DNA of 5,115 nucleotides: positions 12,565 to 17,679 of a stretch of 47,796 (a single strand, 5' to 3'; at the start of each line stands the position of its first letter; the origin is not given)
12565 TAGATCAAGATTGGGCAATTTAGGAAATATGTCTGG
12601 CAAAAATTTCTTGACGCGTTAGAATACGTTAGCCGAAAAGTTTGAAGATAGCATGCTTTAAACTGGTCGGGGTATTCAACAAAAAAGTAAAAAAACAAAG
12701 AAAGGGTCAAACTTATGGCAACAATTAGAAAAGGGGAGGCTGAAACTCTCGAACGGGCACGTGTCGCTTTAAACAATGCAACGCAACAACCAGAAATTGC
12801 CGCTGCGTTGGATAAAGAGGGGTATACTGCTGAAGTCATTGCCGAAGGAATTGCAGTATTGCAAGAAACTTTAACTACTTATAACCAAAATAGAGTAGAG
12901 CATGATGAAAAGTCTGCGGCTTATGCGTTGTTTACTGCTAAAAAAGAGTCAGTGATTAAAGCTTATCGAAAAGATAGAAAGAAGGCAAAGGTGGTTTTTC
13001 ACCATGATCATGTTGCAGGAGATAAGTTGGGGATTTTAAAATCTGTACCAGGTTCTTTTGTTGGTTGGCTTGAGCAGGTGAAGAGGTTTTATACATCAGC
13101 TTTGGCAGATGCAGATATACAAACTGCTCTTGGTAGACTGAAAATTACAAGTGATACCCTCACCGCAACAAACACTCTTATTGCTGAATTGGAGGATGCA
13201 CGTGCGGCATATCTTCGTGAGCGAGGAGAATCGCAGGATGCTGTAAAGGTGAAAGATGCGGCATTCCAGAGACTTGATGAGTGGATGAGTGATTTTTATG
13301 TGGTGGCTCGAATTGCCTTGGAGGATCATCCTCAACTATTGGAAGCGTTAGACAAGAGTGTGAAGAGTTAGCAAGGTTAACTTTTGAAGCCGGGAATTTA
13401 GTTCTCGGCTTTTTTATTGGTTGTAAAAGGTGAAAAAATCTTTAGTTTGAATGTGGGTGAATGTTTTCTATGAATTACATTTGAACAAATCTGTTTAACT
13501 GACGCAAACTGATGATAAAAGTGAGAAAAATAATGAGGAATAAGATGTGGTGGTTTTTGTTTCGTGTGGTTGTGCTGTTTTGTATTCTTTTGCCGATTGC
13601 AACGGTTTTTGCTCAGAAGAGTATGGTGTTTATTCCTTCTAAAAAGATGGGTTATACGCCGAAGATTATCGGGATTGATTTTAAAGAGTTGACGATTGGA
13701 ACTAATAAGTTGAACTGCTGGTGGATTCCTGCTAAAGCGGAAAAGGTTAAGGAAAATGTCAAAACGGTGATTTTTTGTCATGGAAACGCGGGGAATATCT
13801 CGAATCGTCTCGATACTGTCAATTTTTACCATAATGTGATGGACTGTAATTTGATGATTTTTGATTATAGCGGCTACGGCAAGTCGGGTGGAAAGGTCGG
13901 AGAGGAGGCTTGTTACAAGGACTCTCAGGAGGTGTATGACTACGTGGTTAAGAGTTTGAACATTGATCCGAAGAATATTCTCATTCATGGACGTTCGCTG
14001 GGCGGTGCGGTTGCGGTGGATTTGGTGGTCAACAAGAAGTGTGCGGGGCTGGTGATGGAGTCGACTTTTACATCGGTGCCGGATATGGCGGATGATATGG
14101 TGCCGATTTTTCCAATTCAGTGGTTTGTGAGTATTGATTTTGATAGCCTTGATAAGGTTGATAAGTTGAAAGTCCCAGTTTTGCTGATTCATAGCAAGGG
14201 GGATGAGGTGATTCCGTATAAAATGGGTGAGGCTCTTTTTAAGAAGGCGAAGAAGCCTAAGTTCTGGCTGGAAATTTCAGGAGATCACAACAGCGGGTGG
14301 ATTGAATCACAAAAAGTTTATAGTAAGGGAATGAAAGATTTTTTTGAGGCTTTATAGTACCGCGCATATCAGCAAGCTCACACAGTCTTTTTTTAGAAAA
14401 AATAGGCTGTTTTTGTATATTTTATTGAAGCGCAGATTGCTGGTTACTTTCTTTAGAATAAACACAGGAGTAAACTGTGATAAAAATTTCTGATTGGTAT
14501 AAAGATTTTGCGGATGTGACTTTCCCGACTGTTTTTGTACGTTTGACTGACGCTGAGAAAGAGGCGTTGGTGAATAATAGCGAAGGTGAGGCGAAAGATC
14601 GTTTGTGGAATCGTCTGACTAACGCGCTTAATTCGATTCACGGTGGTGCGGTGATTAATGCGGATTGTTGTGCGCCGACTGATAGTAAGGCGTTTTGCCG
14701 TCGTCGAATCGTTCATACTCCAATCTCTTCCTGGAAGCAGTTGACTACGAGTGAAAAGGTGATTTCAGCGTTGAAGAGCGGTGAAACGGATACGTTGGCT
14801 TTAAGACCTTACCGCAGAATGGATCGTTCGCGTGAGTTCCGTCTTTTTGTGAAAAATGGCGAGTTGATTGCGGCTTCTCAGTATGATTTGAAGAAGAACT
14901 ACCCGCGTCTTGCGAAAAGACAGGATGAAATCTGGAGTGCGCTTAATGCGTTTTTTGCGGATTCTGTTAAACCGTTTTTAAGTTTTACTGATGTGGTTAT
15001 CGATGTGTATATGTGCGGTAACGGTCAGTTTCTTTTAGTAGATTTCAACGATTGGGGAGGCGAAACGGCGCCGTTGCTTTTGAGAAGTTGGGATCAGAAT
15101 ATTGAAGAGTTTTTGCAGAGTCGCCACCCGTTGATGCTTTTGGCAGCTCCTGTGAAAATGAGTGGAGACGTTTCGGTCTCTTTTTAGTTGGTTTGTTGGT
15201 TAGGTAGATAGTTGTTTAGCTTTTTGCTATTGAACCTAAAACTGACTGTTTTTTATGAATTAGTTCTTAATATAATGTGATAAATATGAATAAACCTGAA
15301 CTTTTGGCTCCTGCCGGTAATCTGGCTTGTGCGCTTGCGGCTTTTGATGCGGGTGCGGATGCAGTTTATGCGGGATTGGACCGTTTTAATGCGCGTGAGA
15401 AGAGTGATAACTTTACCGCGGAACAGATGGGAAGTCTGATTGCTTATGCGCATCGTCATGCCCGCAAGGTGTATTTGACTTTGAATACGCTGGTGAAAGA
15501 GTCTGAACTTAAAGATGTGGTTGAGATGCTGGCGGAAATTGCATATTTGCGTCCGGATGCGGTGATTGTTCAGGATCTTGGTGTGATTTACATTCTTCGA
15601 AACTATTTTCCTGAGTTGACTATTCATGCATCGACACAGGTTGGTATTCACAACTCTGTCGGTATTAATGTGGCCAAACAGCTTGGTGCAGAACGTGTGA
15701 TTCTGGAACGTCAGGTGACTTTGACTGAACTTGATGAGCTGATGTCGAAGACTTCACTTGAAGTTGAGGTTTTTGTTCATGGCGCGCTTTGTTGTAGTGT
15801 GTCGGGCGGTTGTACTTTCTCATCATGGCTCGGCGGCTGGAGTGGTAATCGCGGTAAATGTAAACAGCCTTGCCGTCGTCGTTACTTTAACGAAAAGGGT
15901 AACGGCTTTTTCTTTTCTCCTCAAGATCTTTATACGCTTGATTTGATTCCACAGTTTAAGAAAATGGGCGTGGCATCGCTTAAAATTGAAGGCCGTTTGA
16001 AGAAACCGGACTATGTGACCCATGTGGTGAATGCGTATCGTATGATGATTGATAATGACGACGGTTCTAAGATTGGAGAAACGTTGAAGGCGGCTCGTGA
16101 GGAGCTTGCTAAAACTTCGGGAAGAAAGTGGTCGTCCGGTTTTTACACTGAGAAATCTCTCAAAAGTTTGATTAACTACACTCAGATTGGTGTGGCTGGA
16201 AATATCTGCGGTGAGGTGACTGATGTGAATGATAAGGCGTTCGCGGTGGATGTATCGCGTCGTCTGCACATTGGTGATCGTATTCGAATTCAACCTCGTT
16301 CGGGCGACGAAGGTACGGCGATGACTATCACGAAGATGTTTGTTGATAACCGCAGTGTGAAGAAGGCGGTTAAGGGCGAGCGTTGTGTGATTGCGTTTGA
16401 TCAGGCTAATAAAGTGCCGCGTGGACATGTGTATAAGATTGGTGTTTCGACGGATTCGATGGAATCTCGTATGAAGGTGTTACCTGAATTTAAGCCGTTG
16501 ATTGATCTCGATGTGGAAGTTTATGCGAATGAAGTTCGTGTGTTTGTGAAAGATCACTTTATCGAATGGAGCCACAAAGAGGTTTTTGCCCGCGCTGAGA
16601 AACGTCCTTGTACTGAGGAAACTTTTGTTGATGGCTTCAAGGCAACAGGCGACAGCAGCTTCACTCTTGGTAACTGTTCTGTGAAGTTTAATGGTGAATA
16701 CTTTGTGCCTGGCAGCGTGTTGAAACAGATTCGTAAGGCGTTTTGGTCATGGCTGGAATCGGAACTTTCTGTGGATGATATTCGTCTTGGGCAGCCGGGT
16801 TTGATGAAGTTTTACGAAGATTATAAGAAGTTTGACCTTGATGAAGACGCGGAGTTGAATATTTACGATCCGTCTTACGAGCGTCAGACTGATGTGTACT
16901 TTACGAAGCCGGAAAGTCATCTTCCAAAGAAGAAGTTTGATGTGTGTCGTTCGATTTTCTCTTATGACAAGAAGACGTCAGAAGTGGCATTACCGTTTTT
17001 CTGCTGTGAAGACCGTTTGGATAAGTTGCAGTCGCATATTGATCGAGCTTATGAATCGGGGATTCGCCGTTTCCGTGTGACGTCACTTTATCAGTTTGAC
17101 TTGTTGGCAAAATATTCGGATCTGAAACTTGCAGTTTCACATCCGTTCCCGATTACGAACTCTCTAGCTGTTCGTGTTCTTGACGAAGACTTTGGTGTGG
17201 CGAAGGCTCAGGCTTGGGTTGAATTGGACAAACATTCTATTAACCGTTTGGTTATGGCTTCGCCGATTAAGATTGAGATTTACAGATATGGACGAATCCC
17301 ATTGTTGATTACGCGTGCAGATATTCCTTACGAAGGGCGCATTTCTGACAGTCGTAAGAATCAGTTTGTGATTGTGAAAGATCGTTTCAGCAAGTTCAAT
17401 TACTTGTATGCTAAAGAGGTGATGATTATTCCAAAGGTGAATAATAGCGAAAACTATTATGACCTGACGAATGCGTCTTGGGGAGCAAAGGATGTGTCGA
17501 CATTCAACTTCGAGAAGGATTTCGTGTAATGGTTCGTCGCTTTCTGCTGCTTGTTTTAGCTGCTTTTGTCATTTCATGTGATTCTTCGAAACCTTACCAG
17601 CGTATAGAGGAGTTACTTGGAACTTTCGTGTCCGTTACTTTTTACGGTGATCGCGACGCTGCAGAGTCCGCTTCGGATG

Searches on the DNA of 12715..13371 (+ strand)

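Call 47: search_rna_families(sources=[L012, L014, L019, L025, L029, L054, L055, L063, L070, L071, L087, L091, L074, L061, L066, L047, L033, L085, L093, L018], threshold=gathering)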
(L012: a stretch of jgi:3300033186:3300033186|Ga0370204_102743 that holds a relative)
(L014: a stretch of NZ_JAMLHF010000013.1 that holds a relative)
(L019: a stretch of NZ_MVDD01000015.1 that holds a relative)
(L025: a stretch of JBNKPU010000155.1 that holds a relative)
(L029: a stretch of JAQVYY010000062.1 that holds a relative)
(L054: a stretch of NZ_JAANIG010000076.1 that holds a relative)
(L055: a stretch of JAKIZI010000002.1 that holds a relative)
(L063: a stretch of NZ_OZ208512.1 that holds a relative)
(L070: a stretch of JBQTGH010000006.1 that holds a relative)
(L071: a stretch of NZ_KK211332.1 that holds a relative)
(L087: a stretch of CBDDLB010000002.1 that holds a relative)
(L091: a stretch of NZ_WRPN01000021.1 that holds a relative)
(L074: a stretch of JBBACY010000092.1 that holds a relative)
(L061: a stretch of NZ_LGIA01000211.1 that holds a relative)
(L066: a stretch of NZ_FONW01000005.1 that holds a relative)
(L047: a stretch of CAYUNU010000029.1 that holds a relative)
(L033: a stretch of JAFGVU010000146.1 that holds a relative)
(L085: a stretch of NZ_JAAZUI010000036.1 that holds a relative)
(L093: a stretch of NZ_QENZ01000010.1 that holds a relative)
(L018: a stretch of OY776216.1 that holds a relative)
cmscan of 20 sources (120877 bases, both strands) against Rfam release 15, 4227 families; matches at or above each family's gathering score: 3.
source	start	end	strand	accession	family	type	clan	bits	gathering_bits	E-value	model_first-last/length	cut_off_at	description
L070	4480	4655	-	RF01693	Bacteroidales-1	Gene; sRNA;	-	88.7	60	9.7e-13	1-179/179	no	Bacteroidales-1 6S-Bacteroidales RNA suggested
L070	3832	3904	-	RF00005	tRNA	Gene; tRNA;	CL00001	71.3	29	2.6e-13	1-71/71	no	tRNA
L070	3728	3813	-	RF00005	tRNA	Gene; tRNA;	CL00001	53.7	29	1.8e-08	1-71/71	no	tRNA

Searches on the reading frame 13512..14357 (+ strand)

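Call 10: search_protein_families(library=pfam, proteins=[window:13512-14357:+], max_evalue=0.01)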
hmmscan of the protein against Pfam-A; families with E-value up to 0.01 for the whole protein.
window:13512-14357:+ (281 aa): 10 families
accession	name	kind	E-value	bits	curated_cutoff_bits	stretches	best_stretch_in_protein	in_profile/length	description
PF12146.15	Hydrolase_4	-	6.6e-14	52.2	27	2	82-193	3-117/239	Serine aminopeptidase, S33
PF00561.26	Abhydrolase_1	-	5.4e-10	39.8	25.8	1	85-200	2-120/245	alpha/beta hydrolase fold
PF00326.27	Peptidase_S9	-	3.1e-08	33.8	22.6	1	132-262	42-186/213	Prolyl oligopeptidase family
PF20434.5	BD-FAE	-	7.3e-06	26.1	26.8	0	77-169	7-104/215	BD-FAE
PF02230.22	Abhydrolase_2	-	1.2e-05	25.8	23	0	219-246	155-182/217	Phospholipase/Carboxylesterase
PF12697.13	Abhydrolase_6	-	0.00015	23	26.3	1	86-194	1-103/217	Alpha/beta hydrolase family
PF06342.18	DUF1057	-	0.0012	18.4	21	1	83-182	35-132/297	Alpha/beta hydrolase of unknown function (DUF1057)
PF20408.4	Abhydrolase_11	-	0.0023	18.1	27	1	85-182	4-104/193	Alpha/beta hydrolase domain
PF05728.18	UPF0227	-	0.0041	17.5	21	0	151-248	56-162/187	Uncharacterised protein family (UPF0227)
PF07859.19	Abhydrolase_3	-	0.0068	16.6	25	0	133-178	47-95/210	alpha/beta hydrolase fold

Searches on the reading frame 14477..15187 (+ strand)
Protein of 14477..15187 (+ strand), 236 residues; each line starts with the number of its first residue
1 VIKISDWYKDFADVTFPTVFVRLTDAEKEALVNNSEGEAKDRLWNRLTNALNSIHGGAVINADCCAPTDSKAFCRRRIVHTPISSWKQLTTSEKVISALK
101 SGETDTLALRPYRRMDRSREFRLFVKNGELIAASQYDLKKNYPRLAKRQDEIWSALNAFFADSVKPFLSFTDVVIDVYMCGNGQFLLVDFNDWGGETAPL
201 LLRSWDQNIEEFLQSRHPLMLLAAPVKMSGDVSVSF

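Call 10: search_protein_families(library=pfam, proteins=[window:14477-15187:+], max_evalue=0.01)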
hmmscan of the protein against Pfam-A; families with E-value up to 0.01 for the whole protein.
window:14477-15187:+ (236 aa): 3 families
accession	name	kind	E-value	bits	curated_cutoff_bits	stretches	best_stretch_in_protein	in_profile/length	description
PF07065.19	D123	-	5.7e-23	82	24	1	104-207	152-254/300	D123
PF18299.6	R2K_2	-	4.4e-05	23.8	26.2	1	115-192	62-130/147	ATP-grasp domain, R2K clade family 2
PF14243.11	R2K_3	-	9.7e-05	23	26.3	1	113-192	81-150/169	ATP-grasp domain, R2K clade family 3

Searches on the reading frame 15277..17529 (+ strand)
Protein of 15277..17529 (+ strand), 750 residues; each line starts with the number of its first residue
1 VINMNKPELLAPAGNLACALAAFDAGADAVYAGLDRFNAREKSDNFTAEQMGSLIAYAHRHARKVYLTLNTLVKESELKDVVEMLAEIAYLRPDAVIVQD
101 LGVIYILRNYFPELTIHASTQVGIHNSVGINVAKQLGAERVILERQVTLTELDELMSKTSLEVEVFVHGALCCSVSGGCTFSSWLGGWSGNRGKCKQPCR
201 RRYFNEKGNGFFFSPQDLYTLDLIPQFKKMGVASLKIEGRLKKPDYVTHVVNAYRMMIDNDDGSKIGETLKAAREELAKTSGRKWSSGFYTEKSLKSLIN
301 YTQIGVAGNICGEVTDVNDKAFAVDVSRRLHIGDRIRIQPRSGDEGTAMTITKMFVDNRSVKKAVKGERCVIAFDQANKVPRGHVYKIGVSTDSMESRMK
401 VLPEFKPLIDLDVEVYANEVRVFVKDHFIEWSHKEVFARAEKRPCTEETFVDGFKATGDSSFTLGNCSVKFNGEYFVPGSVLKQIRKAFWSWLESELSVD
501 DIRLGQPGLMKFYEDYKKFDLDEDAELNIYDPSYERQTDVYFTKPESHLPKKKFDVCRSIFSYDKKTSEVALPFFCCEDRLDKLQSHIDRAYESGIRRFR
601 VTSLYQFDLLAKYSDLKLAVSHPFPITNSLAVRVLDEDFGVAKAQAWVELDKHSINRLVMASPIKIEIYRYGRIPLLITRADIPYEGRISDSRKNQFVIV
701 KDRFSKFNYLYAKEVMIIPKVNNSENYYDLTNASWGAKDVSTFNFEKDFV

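Call 10: search_protein_families(library=pfam, proteins=[window:15277-17529:+], max_evalue=0.01)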
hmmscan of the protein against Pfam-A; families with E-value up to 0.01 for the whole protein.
window:15277-17529:+ (750 aa): 2 families
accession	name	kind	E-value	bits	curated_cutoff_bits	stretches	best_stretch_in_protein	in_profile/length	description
PF01136.24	Peptidase_U32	-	6.2e-72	242.1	22.4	1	78-293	1-230/233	Peptidase family U32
PF12392.13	DUF3656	-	1.6e-10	42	22.1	1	407-496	23-107/109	Collagenase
